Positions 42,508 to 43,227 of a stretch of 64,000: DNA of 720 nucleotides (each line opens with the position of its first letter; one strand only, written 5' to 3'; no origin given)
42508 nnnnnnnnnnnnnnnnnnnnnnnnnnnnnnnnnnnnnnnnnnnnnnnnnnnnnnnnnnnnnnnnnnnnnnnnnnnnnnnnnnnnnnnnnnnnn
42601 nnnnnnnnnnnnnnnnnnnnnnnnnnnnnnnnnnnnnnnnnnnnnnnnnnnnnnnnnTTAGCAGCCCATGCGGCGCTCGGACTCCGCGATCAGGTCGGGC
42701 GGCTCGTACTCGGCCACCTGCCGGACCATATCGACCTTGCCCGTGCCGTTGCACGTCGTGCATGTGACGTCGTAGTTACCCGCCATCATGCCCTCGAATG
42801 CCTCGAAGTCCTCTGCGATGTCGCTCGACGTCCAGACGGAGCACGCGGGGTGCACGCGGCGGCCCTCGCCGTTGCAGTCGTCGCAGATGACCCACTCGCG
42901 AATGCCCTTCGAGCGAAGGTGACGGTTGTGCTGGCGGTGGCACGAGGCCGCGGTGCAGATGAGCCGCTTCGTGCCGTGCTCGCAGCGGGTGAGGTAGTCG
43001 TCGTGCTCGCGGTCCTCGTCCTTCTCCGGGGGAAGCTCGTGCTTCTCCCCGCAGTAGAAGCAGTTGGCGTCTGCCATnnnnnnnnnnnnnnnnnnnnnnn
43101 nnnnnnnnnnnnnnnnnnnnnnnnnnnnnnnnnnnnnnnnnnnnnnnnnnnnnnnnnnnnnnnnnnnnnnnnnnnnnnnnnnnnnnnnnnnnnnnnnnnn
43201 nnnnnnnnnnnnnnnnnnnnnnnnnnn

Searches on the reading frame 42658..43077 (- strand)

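Call 66: search_protein_families(library=pfam, proteins=[window:42658-43077:-], max_evalue=0.05)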
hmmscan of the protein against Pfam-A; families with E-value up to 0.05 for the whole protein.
window:42658-43077:- (139 aa): 2 families
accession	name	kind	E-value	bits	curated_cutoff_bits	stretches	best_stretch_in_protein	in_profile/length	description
PF00684.25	DnaJ_CXXCXGXG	-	0.00023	21.8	32.7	1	100-121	12-33/65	DnaJ central domain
PF21002.2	TMEM106_N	-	0.00047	21.2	24.5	0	98-115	49-66/91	Transmembrane protein 106 N-terminal region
